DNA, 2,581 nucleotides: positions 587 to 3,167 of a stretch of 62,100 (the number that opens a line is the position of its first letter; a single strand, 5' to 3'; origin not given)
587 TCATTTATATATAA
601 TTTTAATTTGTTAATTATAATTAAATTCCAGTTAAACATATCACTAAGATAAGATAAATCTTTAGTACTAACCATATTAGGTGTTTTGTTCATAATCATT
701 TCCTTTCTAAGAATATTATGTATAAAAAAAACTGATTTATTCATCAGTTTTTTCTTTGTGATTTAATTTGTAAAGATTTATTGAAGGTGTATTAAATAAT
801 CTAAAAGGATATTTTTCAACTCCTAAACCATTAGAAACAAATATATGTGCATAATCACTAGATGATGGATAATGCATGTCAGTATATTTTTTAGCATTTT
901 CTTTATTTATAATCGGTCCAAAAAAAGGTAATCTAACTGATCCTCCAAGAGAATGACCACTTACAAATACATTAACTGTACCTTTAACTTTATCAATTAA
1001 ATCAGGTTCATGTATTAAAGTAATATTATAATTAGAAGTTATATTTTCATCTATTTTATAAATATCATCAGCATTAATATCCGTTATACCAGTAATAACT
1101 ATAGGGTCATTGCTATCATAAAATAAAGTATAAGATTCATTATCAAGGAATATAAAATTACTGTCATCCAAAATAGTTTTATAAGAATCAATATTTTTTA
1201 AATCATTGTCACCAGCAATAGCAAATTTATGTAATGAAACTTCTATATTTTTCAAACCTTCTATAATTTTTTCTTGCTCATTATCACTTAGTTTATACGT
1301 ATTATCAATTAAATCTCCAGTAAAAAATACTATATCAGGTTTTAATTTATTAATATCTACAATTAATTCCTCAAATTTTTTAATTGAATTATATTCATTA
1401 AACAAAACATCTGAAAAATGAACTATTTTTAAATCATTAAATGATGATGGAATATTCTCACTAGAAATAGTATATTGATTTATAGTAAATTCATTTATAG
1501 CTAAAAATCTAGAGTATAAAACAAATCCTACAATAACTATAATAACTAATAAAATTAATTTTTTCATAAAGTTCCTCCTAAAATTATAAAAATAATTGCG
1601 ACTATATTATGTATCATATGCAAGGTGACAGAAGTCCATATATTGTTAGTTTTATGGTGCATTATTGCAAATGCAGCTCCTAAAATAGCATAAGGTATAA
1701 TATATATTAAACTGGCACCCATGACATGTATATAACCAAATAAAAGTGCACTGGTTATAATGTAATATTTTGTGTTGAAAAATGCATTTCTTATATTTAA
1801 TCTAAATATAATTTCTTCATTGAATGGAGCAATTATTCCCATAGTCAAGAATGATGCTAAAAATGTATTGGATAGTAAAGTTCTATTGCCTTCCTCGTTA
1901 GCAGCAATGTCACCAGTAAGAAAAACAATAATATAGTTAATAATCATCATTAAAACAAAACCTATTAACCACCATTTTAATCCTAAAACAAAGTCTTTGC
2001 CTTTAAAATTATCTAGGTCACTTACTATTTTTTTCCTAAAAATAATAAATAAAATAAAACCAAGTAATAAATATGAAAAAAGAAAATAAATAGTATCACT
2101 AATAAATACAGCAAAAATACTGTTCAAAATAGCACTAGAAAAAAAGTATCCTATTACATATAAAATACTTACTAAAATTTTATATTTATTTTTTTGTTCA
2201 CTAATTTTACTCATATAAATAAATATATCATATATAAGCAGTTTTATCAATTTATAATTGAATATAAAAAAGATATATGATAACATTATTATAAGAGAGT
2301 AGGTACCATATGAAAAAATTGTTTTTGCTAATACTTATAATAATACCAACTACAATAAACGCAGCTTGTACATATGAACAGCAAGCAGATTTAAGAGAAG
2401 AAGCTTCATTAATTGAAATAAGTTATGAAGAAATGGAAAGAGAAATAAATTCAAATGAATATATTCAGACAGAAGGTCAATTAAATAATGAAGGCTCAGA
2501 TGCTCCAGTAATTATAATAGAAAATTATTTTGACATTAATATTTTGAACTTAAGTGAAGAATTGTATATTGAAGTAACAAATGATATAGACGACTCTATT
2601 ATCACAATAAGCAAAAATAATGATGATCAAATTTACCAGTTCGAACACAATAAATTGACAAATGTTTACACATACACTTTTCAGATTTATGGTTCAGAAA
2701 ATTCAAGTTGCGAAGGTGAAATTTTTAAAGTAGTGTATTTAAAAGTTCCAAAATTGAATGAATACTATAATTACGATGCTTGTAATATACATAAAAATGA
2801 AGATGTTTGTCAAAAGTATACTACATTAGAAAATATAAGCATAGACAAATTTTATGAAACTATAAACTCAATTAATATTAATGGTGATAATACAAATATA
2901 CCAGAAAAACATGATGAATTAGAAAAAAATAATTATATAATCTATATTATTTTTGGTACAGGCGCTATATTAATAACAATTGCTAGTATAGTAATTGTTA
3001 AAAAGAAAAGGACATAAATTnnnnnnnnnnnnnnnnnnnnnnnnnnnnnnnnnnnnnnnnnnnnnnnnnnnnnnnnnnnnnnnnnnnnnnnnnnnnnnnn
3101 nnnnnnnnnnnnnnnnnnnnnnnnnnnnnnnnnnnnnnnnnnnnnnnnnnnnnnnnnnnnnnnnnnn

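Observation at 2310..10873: Tandemly duplicated three-gene module with a 467-bp block of perfect identity amid otherwise diverged paralogs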

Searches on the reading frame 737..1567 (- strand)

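Call 47: search_protein_families(library=pfam, proteins=[window:737-1567:-], max_evalue=0.1)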
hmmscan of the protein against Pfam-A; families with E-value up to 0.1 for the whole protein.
window:737-1567:- (276 aa): 2 families
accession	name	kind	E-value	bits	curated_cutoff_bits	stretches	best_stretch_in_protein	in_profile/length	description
PF00149.33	Metallophos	-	7.4e-07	30.2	21.5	1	46-205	1-155/191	Calcineurin-like phosphoesterase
PF01764.32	Lipase_3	-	0.085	13.2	22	0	190-211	56-76/140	Lipase (class 3)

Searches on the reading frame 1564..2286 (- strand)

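Call 47: search_protein_families(library=pfam, proteins=[window:1564-2286:-], max_evalue=0.1)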
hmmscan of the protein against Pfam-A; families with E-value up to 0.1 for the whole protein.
window:1564-2286:- (240 aa): 1 family
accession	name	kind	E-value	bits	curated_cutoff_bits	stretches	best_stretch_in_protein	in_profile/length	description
PF02517.21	Rce1-like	-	5.7e-15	55.8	22.4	1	141-229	3-93/93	Type II CAAX prenyl endopeptidase Rce1-like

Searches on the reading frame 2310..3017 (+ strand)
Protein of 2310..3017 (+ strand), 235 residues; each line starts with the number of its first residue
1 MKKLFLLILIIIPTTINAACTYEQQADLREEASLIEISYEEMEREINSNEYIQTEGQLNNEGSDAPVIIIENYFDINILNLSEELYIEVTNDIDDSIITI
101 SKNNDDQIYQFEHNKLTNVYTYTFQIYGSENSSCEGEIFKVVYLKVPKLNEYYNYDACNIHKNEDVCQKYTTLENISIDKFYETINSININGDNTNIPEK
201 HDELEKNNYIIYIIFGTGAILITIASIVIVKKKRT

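Call 6: search_protein_families(library=pfam, proteins=[window:2310-3017:+], max_evalue=0.1)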
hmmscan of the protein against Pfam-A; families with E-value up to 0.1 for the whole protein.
window:2310-3017:+ (235 aa): 1 family
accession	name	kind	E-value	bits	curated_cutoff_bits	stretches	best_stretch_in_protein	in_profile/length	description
PF17961.7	Big_8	-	0.0082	16.7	22.9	1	78-144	28-93/103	Bacterial Ig domain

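Call 7: search_protein_families(library=ncbifam, proteins=[window:2310-3017:+], max_evalue=0.1)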
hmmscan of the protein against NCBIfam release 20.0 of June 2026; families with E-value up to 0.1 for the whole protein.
window:2310-3017:+ (235 aa): 0 families
